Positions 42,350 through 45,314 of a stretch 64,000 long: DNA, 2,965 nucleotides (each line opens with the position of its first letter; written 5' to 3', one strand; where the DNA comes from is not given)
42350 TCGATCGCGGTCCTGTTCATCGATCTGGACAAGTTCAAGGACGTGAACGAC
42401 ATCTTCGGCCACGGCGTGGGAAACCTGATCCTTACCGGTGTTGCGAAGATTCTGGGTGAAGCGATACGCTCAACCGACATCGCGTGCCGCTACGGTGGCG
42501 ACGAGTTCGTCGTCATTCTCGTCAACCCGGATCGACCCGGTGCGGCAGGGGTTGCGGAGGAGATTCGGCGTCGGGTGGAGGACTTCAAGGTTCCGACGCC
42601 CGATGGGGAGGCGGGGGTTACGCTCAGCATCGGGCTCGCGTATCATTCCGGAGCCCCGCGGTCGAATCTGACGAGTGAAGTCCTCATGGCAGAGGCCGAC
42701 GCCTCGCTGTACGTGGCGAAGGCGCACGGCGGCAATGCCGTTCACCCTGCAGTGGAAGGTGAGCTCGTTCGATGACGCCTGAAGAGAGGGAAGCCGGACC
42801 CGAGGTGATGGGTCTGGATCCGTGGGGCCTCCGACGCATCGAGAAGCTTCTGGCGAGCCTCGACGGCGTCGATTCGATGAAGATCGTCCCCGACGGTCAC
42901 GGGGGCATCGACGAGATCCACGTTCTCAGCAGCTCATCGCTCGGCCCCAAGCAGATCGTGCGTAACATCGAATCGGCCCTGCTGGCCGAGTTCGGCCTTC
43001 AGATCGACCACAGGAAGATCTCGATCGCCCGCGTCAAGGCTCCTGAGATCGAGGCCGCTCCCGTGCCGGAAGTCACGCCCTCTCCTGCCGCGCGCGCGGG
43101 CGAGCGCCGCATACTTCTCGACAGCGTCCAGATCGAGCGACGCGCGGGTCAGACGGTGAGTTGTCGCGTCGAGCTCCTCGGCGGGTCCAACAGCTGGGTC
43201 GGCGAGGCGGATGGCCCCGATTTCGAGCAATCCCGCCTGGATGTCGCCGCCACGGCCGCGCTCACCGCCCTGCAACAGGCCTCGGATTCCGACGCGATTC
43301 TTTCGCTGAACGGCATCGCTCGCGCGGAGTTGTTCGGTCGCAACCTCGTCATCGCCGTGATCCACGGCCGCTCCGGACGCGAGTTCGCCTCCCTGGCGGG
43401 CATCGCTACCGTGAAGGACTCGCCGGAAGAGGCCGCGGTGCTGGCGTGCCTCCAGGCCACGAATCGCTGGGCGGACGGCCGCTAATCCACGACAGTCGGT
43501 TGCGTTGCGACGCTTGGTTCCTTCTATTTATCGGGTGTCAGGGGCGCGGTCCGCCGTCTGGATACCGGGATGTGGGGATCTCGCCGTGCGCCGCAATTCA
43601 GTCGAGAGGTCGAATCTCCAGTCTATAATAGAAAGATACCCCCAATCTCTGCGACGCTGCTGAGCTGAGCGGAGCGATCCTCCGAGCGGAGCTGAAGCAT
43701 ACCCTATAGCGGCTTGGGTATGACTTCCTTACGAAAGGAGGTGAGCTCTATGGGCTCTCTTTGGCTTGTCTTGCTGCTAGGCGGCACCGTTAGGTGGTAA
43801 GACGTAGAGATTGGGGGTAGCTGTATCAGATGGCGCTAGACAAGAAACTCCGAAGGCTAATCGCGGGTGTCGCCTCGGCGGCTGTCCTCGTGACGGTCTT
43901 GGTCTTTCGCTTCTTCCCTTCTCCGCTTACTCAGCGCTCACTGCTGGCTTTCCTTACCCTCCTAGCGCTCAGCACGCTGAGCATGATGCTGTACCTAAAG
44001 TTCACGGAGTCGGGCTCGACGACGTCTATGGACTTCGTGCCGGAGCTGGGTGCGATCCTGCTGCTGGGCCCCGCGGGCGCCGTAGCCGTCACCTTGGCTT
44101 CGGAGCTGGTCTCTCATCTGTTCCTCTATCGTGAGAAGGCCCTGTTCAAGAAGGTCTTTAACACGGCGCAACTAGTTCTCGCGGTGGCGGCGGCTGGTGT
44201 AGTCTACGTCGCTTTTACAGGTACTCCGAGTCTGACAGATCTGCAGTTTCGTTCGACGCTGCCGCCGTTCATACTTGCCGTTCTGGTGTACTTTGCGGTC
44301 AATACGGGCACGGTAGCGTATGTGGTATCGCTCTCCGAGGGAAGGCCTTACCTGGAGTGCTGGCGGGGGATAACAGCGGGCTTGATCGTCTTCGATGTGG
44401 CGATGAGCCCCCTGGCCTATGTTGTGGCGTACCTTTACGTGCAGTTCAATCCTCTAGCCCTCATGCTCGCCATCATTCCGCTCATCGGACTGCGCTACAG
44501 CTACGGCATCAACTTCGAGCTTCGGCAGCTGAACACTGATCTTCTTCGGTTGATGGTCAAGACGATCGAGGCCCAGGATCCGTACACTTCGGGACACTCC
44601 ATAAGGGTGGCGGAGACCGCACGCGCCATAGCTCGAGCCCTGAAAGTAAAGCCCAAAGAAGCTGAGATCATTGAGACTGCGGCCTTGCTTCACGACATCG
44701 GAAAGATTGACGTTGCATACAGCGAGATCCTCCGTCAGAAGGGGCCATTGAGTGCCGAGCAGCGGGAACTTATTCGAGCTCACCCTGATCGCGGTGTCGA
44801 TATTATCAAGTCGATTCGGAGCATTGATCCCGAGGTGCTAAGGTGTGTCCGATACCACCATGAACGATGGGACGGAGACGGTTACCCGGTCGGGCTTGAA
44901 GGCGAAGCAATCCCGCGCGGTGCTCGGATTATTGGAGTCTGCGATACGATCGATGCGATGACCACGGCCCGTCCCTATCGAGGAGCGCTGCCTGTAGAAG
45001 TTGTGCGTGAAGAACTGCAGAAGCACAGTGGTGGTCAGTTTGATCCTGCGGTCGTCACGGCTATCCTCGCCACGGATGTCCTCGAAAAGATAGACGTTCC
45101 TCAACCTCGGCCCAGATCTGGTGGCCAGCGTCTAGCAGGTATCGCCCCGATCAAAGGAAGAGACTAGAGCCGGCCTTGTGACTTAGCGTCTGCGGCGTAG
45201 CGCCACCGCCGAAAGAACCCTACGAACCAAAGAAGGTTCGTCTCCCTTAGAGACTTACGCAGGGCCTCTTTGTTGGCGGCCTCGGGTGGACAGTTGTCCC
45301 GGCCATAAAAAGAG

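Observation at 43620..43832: HD-GYP gene leader: 14-17 bp long-range stem that sequesters the RBS and encloses a strongly initiated 16-codon hydrophobic uORF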

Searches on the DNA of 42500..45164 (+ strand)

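Call 3: search_rna_families(source=window, start=42500, end=45000, threshold=evalue, max_evalue=10, show_alignments=3)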
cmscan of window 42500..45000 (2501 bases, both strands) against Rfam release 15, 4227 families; matches with E-value up to 10: 1.
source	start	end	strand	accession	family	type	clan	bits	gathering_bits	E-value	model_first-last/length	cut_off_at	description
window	44176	44290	+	RF02166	PVT1_3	Gene; lncRNA;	-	14.3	45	1.2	1-95/95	no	Pvt1 oncogene conserved region 3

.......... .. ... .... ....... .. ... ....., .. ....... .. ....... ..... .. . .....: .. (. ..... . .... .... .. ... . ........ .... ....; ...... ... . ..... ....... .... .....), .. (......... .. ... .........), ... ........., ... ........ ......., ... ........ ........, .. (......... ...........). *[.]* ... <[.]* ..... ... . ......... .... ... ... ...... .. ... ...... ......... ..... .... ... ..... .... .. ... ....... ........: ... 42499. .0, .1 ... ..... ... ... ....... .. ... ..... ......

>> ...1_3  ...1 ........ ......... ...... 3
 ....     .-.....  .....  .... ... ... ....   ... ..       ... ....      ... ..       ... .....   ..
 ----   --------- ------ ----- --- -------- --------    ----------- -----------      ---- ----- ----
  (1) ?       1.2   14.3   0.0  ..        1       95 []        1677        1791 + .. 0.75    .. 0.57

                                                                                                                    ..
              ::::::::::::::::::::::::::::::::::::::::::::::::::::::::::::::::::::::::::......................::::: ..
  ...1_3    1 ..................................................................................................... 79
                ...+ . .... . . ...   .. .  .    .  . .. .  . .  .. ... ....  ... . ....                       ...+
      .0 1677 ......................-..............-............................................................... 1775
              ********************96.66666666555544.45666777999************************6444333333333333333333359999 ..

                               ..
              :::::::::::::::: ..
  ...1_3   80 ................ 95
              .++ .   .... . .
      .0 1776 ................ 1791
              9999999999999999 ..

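Call 68: search_rna_families(sources=[L001, L002, L003, L008, L006, L105, L121, L136, L141, L150, L157, L132], threshold=evalue, max_evalue=10)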
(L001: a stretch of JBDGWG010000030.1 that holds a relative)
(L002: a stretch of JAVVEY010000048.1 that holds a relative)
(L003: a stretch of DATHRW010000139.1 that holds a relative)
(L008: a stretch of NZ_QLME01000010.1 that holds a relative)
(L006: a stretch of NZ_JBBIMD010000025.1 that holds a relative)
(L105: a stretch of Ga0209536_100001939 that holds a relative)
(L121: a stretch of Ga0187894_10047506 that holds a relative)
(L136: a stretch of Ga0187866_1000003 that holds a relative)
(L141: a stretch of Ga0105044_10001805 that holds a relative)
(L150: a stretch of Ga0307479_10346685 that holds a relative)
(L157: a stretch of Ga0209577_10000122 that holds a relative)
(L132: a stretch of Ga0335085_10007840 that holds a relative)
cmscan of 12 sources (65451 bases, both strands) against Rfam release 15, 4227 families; matches with E-value up to 10: 5.
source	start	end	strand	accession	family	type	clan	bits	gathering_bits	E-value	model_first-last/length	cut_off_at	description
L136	4104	4151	-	RF01009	mir-M7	Gene; miRNA;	-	23.8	91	1.2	1-67/67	no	mir-M7 microRNA precursor family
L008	6408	6483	+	RF03826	MIR825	Gene; miRNA;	-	23.5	160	8.1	1-146/146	no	MIR825 microRNA precursor family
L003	4163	4220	-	RF02509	PYLIS_2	Cis-reg;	-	22.1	36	0.91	1-100/100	no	Pyrrolysine insertion sequence mtbB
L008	2170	2215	-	RF03031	ssnA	Cis-reg;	-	19.1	37.3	2.6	1-48/48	no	ssnA RNA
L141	2668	2723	-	RF01130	sR46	Gene; snRNA; snoRNA; CD-box;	-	18.8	50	5.8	1-56/56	no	Small nucleolar RNA sR46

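Call 89: build_rna_model(alignment_id=A3, structure=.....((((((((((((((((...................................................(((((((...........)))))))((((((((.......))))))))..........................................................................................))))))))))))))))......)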
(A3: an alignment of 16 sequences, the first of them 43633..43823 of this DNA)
Model R1 built from alignment A3 (16 sequences, 232 columns); structure: as given.
model positions 187; base pairs 31; branch points 1; effective number of sequences 1.87; information 0.59 bits per position. Calibrated on 0.2 Mb of random sequence (short: E-values are rough).
structure used (alignment columns):
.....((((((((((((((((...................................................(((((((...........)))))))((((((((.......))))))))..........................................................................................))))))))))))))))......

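Call 90: search_with_rna_model(model_id=R1, sources=[window, L001, L002, L003, L006, L008, L014, L161, L163, L164, L081, L082, L083, L084, L085, L086, L087, L088, L089, L090, L091, L092, L093, L094, L095, L096, L097, L098, L099, L100, L101, L102, L103, L104, L105, L106, L107, L108, L109, L110, L111, L112, L113, L114, L115, L116, L117, L118, L119, L120, L121, L122, L123, L124, L125, L126, L127, L128, L129, L130, L131, L132, L133, L134, L135, L136, L137, L138, L139, L140, L141, L142, L143, L144, L145, L146, L147, L148, L149, L150, L151, L152, L153, L154, L155, L156, L157, L158, L159, L160], max_evalue=0.01, make_alignment=true)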
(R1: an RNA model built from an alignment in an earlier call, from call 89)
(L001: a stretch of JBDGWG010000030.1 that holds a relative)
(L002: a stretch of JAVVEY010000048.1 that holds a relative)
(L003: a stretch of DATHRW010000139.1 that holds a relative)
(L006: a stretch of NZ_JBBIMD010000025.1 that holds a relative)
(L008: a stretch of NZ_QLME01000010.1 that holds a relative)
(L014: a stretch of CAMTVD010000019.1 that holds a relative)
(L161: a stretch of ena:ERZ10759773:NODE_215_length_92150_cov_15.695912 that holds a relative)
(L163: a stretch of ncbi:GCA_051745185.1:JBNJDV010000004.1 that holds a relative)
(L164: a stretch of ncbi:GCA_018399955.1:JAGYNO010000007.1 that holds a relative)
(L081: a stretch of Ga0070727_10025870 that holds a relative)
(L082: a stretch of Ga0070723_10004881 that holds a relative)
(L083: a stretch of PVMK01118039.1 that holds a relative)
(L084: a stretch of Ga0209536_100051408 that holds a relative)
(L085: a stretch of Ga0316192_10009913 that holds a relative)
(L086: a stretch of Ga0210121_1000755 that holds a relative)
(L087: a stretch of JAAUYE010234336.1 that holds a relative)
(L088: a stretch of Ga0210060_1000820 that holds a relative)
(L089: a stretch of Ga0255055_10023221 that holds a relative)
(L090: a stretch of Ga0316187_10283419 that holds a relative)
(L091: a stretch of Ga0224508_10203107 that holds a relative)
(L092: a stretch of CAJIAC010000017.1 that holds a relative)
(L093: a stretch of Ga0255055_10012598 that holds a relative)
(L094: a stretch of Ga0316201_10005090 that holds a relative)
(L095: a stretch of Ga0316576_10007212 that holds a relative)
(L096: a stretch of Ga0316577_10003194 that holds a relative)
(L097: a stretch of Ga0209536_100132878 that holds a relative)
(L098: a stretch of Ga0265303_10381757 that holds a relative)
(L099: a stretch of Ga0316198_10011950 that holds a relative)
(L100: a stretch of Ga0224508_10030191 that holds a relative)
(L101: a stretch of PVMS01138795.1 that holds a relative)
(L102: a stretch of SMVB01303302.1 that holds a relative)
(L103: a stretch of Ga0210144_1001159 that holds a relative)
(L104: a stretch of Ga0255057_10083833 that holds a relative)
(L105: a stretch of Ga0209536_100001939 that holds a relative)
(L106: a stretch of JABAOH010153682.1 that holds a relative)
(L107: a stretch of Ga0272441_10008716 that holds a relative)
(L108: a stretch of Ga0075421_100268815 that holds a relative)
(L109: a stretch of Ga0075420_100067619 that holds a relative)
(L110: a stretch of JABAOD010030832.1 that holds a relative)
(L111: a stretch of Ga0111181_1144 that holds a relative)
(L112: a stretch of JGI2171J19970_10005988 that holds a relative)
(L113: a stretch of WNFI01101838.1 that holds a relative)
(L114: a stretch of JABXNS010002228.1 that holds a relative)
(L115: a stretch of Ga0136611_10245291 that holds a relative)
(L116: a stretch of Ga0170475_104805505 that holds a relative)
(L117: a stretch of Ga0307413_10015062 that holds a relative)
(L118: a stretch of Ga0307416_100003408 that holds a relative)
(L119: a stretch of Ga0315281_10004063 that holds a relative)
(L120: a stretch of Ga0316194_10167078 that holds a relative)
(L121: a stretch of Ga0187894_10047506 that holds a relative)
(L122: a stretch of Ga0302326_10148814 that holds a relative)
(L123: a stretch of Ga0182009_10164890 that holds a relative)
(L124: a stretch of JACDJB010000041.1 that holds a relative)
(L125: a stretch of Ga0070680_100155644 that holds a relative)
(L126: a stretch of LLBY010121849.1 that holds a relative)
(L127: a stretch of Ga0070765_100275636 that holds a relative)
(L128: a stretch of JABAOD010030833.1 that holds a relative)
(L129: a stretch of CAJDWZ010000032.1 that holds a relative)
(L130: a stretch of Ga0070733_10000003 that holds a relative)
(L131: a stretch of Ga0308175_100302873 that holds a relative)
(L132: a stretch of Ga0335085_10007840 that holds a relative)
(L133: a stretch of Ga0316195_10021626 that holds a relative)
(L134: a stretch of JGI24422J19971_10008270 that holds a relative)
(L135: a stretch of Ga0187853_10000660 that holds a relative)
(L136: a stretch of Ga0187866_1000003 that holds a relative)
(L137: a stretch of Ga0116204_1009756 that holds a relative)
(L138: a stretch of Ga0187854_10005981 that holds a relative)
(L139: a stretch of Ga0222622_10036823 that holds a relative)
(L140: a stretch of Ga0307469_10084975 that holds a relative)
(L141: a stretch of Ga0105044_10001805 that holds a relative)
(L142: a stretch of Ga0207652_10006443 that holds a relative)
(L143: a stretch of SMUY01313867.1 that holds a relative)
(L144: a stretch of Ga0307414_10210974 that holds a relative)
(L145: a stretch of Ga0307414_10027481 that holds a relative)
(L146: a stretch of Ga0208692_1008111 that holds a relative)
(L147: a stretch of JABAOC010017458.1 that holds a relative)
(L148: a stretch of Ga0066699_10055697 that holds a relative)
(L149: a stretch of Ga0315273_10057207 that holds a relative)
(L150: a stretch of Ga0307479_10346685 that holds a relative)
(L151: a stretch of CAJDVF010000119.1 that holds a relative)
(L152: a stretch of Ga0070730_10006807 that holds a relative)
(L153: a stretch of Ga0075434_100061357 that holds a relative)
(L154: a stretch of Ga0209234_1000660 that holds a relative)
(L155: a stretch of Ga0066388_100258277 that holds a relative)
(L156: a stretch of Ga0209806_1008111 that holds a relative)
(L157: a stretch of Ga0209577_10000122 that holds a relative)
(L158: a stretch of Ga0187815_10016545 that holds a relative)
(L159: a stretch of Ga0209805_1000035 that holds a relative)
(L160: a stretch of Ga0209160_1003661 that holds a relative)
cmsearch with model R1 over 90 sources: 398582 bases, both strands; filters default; matches with E-value up to 0.01: 43.
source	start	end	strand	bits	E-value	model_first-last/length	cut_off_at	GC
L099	2741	2943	+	191.1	5.2e-39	1-187/187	no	0.54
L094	3350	3552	+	189.8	9.6e-39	1-187/187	no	0.53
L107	698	899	+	189.6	1.1e-38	1-187/187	no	0.55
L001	2787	2985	+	188.3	2e-38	1-187/187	no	0.54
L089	2897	3099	+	187.2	3.5e-38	1-187/187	no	0.53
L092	3345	3543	+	186.8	4.3e-38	1-187/187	no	0.52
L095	1783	1970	+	185.6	7.8e-38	1-187/187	no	0.53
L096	3353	3540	+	185.6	7.8e-38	1-187/187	no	0.53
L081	3347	3533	+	183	2.8e-37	1-187/187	no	0.55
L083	1988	2173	+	180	1.2e-36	1-187/187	no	0.54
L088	3365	3553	+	178.1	3.1e-36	1-187/187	no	0.53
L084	3329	3516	+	174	2.4e-35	1-187/187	no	0.6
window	43633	43824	+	171.6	7.8e-35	1-187/187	no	0.56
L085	3329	3517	+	171.1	9.9e-35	1-187/187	no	0.59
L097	2020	2234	+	170.5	1.4e-34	1-187/187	no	0.56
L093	2402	2587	+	163.8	3.5e-33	1-187/187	no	0.53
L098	936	1116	+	162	8.9e-33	1-187/187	no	0.52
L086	3365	3505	+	133.3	1.2e-26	1-141/187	3'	0.52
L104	1043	1229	+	111.6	5.4e-22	1-187/187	no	0.61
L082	3347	3432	+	74.9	4e-14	1-86/187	3'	0.6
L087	1666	1740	+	66.9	2.1e-12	1-75/187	3'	0.65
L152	3983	4223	+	59.3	8.9e-11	1-187/187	no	0.61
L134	1129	1342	+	52.1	3.1e-09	1-187/187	no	0.56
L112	1868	2082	+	49.7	1e-08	1-187/187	no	0.54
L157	4037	4274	+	48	2.4e-08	1-187/187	no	0.61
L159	3623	3860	+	48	2.4e-08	1-187/187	no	0.61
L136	3210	3426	+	47.1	3.6e-08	1-187/187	no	0.65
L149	739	942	+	43.2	2.5e-07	1-187/187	no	0.66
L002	2701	2902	+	42.8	3.1e-07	1-187/187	no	0.59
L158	2897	3116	+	42.4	3.7e-07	1-187/187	no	0.66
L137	2246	2453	+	40.2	1.1e-06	1-187/187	no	0.6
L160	2043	2276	+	38.4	2.7e-06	1-187/187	no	0.63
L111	3269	3411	+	37.5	4.2e-06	1-136/187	3'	0.55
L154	4045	4186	+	36.5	6.8e-06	1-123/187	3'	0.61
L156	4034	4227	+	36.5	6.9e-06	1-171/187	3'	0.62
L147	3280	3497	+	36.1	8.6e-06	1-187/187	no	0.55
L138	3233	3450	+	35.9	9.3e-06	1-187/187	no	0.67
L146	1083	1300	+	35.9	9.3e-06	1-187/187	no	0.67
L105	3253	3469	+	32.1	6.2e-05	1-187/187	no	0.55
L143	3248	3450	+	30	0.00017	1-187/187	no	0.55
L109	1967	2185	+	25.1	0.0019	1-187/187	no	0.59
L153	2664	2877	+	24.8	0.0023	1-187/187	no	0.57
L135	3233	3323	+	24.2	0.003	1-100/187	3'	0.7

Alignment A8: 43 matches aligned to the model, 359 columns, each read 5' to 3' on its own strand. Consensus structure (alignment columns), stored with it:
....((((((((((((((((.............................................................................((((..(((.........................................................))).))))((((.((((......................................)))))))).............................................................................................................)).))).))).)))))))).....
